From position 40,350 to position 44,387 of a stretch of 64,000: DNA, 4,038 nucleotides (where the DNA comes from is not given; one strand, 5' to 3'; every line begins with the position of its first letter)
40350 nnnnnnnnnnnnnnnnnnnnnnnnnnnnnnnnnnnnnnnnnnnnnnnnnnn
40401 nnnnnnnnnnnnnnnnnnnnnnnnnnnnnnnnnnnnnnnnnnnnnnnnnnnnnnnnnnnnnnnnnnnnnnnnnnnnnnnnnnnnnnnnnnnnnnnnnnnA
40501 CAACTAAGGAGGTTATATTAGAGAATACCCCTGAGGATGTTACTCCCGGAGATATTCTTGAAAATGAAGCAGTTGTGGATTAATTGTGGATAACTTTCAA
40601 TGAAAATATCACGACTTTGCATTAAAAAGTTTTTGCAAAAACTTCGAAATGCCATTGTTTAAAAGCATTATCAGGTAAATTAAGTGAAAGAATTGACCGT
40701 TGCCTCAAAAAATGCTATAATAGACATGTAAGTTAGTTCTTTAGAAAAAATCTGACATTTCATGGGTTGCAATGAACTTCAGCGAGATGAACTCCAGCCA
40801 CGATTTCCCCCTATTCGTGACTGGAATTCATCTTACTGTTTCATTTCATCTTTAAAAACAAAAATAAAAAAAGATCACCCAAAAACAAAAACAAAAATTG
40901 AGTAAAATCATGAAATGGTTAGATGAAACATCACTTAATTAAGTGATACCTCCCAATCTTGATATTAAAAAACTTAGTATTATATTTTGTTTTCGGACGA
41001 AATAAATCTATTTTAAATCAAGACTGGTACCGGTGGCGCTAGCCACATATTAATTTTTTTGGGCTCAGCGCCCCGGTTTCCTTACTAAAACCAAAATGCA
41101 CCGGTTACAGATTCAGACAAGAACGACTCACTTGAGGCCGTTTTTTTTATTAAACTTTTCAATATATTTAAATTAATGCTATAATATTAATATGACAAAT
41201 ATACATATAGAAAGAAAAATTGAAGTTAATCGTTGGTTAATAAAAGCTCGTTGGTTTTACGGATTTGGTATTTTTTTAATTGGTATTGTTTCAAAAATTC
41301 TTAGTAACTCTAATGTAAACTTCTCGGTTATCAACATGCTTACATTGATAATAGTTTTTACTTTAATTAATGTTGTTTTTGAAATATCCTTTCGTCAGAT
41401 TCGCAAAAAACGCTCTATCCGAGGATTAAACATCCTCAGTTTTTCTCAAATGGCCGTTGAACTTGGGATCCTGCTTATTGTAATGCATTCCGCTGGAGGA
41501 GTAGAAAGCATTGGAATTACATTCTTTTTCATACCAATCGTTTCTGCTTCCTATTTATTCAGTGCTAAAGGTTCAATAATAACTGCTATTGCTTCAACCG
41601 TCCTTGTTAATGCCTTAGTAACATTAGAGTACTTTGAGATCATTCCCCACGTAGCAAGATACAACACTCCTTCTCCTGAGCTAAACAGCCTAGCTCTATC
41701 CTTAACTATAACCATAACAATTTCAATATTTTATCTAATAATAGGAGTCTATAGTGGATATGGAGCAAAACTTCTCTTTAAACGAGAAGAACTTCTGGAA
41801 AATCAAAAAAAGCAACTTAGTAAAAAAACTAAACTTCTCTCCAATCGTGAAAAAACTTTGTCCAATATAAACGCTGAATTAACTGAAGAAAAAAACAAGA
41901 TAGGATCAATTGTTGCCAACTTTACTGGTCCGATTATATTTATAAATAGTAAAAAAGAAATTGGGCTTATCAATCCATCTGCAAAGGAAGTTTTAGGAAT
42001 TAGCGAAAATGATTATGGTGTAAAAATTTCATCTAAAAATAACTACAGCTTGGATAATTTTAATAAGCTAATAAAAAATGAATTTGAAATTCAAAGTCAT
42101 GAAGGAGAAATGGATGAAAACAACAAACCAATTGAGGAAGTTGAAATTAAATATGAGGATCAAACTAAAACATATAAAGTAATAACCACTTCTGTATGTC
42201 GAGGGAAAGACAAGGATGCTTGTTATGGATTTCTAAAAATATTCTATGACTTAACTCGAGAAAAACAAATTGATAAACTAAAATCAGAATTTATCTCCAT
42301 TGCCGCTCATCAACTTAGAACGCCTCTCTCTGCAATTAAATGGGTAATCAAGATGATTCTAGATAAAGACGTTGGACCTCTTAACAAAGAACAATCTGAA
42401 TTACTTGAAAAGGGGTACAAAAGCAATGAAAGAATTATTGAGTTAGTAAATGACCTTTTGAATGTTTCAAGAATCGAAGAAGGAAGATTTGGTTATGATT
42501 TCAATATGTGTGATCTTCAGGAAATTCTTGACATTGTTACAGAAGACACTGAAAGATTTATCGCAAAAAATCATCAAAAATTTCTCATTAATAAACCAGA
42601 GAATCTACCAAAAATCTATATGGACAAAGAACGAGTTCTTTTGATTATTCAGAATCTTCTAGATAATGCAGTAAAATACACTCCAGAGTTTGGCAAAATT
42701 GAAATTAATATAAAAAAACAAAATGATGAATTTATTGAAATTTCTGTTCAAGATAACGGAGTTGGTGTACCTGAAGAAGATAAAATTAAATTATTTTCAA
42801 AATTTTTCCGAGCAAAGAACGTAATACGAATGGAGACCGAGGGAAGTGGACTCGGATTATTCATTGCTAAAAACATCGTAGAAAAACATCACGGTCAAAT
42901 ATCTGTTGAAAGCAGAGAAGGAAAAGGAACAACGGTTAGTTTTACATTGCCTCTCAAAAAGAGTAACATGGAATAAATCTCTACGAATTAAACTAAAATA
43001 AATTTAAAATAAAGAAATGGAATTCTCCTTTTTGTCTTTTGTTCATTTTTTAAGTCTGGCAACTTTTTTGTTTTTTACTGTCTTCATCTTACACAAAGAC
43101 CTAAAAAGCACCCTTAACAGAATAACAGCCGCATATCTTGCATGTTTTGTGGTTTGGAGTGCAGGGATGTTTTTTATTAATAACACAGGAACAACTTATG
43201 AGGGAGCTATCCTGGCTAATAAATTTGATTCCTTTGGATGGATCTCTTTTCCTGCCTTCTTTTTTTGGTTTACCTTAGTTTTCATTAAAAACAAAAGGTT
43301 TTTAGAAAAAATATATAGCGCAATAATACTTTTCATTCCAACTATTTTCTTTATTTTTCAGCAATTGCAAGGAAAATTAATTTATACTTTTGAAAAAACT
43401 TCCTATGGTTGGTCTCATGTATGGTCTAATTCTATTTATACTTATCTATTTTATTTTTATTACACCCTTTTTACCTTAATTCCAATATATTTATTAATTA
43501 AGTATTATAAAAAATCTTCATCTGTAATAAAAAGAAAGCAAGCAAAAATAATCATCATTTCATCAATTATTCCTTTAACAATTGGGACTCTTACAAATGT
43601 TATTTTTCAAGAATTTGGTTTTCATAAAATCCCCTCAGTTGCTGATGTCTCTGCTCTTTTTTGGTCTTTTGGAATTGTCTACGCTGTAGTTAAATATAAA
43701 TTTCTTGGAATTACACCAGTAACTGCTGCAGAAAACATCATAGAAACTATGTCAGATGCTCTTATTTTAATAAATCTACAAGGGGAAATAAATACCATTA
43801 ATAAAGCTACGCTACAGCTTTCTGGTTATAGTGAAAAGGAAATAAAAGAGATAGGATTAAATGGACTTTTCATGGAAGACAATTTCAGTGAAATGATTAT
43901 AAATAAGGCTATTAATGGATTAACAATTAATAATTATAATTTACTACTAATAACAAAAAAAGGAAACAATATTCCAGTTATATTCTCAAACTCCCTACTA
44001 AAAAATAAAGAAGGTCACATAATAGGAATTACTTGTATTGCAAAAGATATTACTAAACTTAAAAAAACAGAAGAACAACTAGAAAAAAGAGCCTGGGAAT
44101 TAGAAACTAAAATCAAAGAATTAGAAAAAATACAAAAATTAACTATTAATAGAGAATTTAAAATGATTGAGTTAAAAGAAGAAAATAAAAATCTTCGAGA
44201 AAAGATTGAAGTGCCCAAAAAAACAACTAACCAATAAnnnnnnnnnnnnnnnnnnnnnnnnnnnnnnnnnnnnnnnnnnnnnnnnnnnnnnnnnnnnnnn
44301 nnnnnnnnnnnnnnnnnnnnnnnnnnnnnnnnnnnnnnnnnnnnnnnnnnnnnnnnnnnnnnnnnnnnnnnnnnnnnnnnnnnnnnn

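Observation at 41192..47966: Compact signalling island: two paralogous kinases with identical H-boxes, a PAS membrane sensor without output, two small paralogous accessory proteins, and a tandem-REC regulator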

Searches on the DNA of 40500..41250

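Call 60: search_rna_families(source=window, start=40500, end=41250, threshold=evalue, max_evalue=1)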
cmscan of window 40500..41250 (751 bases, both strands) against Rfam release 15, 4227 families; matches with E-value up to 1: 4.
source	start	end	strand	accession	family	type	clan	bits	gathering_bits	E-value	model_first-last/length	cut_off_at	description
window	40788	40944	+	RF00125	IS128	Gene; sRNA;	-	24.2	80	0.012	1-209/209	no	IS128 RNA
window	40778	40840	-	RF00833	mir-70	Gene; miRNA;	-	22.1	90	0.13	1-79/79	no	mir-70 microRNA precursor family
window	40677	40728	+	RF01726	SAM-II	Cis-reg; riboswitch;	-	21.3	44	0.18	1-60/60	no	SAM-II riboswitch aptamer (SAM-II long loop)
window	40780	40868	-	RF01494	rliD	Gene; antisense;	-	15.2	50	0.094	1-327/327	no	Listeria sRNA rliD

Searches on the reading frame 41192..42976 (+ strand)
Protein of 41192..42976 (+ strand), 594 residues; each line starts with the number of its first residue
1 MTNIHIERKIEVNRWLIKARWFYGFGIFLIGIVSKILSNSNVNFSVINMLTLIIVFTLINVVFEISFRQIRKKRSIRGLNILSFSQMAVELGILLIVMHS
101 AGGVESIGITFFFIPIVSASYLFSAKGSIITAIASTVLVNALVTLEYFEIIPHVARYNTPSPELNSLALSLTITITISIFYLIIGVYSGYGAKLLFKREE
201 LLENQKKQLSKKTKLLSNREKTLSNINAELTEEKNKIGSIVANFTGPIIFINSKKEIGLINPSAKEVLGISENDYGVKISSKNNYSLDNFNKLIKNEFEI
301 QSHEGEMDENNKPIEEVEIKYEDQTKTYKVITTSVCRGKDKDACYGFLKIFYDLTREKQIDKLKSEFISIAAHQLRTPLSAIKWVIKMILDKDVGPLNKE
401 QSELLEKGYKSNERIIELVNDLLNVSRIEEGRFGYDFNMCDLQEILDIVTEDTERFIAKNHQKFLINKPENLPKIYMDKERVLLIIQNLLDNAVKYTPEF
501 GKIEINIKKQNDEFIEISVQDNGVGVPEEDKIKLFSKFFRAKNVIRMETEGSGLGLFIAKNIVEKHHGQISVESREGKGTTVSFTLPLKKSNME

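Call 3: search_protein_families(library=pfam, proteins=[window:41192-42976:+], max_evalue=0.1)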
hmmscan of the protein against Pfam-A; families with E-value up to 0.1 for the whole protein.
window:41192-42976:+ (594 aa): 7 families
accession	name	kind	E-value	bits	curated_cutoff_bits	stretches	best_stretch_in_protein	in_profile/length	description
PF02518.31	HATPase_c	-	1.1e-31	109.9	26.4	1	478-589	2-110/111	Histidine kinase-, DNA gyrase B-, and HSP90-like ATPase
PF00512.31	HisKA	-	8.7e-17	61.4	26.9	1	364-431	2-66/66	His Kinase A (phospho-acceptor) domain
PF13589.12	HATPase_c_3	-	5.2e-05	23.7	25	1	486-571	7-92/137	Histidine kinase-, DNA gyrase B-, and HSP90-like ATPase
PF14501.12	HATPase_c_5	-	0.00021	21.6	22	1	482-577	6-93/102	GHKL domain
PF13581.12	HATPase_c_2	-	0.00037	20.9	27.4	1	480-585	30-126/127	Histidine kinase-like ATPase domain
PF00989.32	PAS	-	0.046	14.2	22.6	0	239-275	5-41/113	PAS fold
PF13596.12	PAS_10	-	0.069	14.2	22.1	0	242-328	6-95/106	PAS domain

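Call 42: search_protein_families(library=ncbifam, proteins=[window:41192-42976:+], max_evalue=0.01)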
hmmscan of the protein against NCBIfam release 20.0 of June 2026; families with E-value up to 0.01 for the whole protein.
window:41192-42976:+ (594 aa): 90 families (the best 25 are shown)
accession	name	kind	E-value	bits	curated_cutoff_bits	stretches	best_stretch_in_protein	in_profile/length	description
NF046044.1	PnpS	equivalog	3.8e-64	217.1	400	1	200-587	20-390/390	two-component system histidine kinase PnpS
NF033092.0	HK_WalK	equivalog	8.8e-61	206.2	725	1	220-588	243-594/594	cell wall metabolism sensor histidine kinase WalK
TIGR02966.1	phoR_proteo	equivalog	2.7e-54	184.4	334.2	1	232-585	3-332/333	phosphate regulon sensor histidine kinase PhoR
NF045911.1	TCSHisKinNblS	equivalog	5.7e-51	173.6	1000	1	224-587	256-619/621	two-component system sensor histidine kinase NblS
NF006800.0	PRK09303.1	equivalog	2.2e-46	158.5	342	1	362-591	149-380/383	histidine kinase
NF041735.1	hist_kin_RppB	equivalog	2.4e-45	155.1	400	1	366-587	218-438/438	two-component system sensor histidine kinase RppB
NF047874.1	MASE3_PAS_HK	subfamily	6.3e-45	154.1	560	1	37-592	66-629/655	MASE3 domain-containing sensor histidine kinase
NF008468.0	PRK11360.1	equivalog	1.4e-44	152.5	646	1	202-592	235-612/616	two-component system sensor histidine kinase AtoS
NF033093.1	HK_VicK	exception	4.8e-40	137.5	680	1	204-592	63-439/448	cell wall metabolism sensor histidine kinase VicK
NF040691.1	MtrAB_MtrB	equivalog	1.5e-39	136.4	450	1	356-590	263-494/507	MtrAB system histidine kinase MtrB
NF011874.0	PRK15347.1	equivalog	5.2e-39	134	852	1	359-591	393-617/921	two component system sensor kinase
TIGR02956.1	TMAO_torS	equivalog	1.2e-38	132.9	676.5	1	361-592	461-686/967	TMAO reductase system sensor histidine kinase/response regulator TorS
NF045595.1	HK_scytonemin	equivalog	1.3e-38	132.9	865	1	296-589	351-636/637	scytonemin biosynthesis sensor histidine kinase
NF041947.1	LuxQ_Vibrio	equivalog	2.2e-37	128.4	1200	1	221-592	335-700/843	quorum-sensing autoinducer 2 sensor kinase/phosphatase LuxQ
NF008302.0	PRK11091.1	equivalog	6.4e-37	127.1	838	1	200-590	124-507/779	aerobic respiration two-component sensor histidine kinase ArcB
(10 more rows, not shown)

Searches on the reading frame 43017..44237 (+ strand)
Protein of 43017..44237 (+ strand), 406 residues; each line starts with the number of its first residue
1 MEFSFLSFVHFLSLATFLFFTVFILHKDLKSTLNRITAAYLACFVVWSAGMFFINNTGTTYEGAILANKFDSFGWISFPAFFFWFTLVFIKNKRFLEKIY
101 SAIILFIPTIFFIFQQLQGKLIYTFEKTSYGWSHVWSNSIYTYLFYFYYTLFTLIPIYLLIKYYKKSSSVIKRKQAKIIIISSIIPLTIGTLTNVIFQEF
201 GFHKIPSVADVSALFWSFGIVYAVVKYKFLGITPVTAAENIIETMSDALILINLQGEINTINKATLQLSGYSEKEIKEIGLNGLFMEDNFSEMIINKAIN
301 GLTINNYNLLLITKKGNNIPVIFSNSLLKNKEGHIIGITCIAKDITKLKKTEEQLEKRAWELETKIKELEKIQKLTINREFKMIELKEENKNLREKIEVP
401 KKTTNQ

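Call 3: search_protein_families(library=pfam, proteins=[window:43017-44237:+], max_evalue=0.1)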
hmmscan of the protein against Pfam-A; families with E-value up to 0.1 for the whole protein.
window:43017-44237:+ (406 aa): 5 families
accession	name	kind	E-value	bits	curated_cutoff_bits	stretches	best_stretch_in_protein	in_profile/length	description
PF16927.11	HisKA_7TM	-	7.6e-15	55.8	28.6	1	12-234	4-224/224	N-terminal 7TM region of histidine kinase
PF13426.13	PAS_9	-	1.4e-10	41.8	27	1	247-347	2-103/103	PAS domain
PF00989.32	PAS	-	1.6e-09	38.2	22.6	1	239-345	4-113/113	PAS fold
PF13188.13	PAS_8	-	0.00022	21.5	21.8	1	240-276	5-38/65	PAS domain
PF24820.1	Diguanyl_cycl_sensor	-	0.0078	16.6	28.1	1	241-276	1-36/109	Diguanylate cyclase-like sensor domain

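Call 42: search_protein_families(library=ncbifam, proteins=[window:43017-44237:+], max_evalue=0.01)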
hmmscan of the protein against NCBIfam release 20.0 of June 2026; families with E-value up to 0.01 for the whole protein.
window:43017-44237:+ (406 aa): 8 families
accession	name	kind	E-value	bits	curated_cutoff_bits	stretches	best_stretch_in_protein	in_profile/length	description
TIGR00229.1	sensory_box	domain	8e-17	61.5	22.9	1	240-355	9-126/126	PAS domain S-box protein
NF008468.0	PRK11360.1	equivalog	4.6e-14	51.7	646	1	237-357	269-389/616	two-component system sensor histidine kinase AtoS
NF007298.0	PRK09776.1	equivalog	2.6e-06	25.6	1135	1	249-358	315-427/1111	diguanylate cyclase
NF046044.1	PnpS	equivalog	0.00012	21.2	400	1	238-353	57-168/390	two-component system histidine kinase PnpS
NF033092.0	HK_WalK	equivalog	0.00021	20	725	1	240-354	262-371/594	cell wall metabolism sensor histidine kinase WalK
NF041593.1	histid_kinase_PdhS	equivalog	0.00067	17.7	2000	1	239-362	670-795/1041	cell-division control histidine kinase PdhS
NF007474.0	PRK10060.1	equivalog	0.0074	14.5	782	1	236-359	111-237/663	cyclic di-GMP phosphodiesterase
NF041777.1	sens_FixL_Rhizob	equivalog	0.0088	14.7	850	0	240-276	127-163/485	sensor protein FixL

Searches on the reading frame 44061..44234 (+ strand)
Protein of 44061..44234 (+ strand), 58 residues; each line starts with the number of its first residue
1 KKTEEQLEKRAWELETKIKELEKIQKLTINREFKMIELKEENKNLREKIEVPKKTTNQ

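Call 80: search_solved_structures(query=A7, max_evalue=10, show_alignments=3)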
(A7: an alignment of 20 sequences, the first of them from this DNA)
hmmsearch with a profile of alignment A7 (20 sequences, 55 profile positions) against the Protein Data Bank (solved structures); distinct sequences matched with E-value up to 10: 16.
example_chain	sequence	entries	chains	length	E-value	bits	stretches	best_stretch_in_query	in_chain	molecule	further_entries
2lxy_A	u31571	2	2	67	0.02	17.5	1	4-21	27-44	2-mercaptophenol-alpha3C | 4-mercaptophenol-alpha3C protein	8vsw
2mi7_A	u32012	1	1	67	0.065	15.8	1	4-21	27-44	de novo protein a3Y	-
1lq7_A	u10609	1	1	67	0.089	15.4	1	4-21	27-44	Alpha3W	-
7ekn_B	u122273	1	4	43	0.22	14.1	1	3-22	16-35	ipep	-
5d5y_B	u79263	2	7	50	0.24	14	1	5-29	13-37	Putative transcription factor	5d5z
5d60_A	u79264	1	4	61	0.36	13.5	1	5-29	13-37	Putative transcription factor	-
6z26_A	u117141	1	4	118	0.36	13.5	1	8-53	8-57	Spindle assembly abnormal protein 6 homolog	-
7a4y_D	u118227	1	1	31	0.4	13.3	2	37-50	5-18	Coiled-coil P6 peptide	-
7yfu_A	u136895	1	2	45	0.5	13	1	5-25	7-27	Protein fantom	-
2w6r_A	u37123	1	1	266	1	12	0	31-45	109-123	IMIDAZOLE GLYCEROL PHOSPHATE SYNTHASE SUBUNIT HISF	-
2o7h_A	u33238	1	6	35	1.3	11.7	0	10-21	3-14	General control protein GCN4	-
9cfs_A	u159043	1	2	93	3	10.5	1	2-26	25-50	Long regulatory protein rop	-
2gts_A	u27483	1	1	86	3.3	10.4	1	6-27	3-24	hypothetical protein HP0062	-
3fx7_A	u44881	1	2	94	3.7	10.2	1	6-27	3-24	Putative uncharacterized protein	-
6e9t_B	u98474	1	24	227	5.6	9.7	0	2-21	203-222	DHF58 filament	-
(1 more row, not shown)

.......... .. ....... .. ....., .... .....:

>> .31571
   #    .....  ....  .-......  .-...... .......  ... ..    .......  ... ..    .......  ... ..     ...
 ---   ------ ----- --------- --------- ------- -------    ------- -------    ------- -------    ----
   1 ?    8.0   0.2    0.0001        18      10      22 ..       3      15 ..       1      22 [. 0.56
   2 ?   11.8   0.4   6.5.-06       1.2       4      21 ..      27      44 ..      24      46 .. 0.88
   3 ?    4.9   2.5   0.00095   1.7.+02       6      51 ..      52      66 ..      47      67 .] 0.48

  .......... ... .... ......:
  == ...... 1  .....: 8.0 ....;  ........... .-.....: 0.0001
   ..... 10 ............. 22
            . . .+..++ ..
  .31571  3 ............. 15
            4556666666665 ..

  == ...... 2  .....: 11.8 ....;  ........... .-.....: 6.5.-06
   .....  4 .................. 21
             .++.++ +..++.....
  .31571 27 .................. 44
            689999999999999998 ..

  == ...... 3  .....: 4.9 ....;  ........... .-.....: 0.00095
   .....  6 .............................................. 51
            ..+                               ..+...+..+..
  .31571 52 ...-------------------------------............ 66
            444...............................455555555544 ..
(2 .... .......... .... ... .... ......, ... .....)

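Call 81: search_protein_families(library=pfam, alignment_id=A7, max_evalue=1)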
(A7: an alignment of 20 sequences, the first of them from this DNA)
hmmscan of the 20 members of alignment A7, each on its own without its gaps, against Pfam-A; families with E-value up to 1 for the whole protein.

A. member 1, seq(58 aa): 3 families
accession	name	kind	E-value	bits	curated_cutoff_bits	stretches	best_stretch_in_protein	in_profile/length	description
PF07716.20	bZIP_2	-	0.04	14.4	22.3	1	1-25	24-48/54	Basic region leucine zipper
PF11083.13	Relaxase_C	-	0.093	13.4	30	1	5-57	36-88/125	C-terminal helical hairpin domain from relaxase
PF00170.26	bZIP_1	-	0.37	11.4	27.6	0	34-56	34-56/64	bZIP transcription factor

B. families by the number of members that match (of 20 scanned): 74 families (the first 25 are shown)
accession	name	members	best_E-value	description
PF07716.20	bZIP_2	7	0.0009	Basic region leucine zipper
PF23432.1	DUF7118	6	0.0018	Domain of unknown function (DUF7118)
PF00170.26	bZIP_1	6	0.049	bZIP transcription factor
PF01486.22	K-box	5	0.0032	K-box region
PF10779.14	XhlA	5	0.012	Haemolysin XhlA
PF04508.17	Pox_A_type_inc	4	0.0024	Viral A-type inclusion protein repeat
PF04871.18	Uso1_p115_C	4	0.029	Uso1 / p115 like vesicle tethering protein, C terminal region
PF04977.20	DivIC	4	0.065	Septum formation initiator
PF01166.23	TSC22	4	0.33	TSC-22/dip/bun family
PF16331.10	TolA_bind_tri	3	0.003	TolA binding protein trimerisation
PF13747.11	DUF4164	3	0.0033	Domain of unknown function (DUF4164)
PF06825.17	HSBP1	3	0.011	Heat shock factor binding protein 1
PF25078.1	DUF7801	3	0.023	Domain of unknown function (DUF7801)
PF06580.19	His_kinase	3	0.025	Histidine kinase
PF10444.14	Nbl1_Borealin_N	3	0.032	Nbl1 / Borealin N terminal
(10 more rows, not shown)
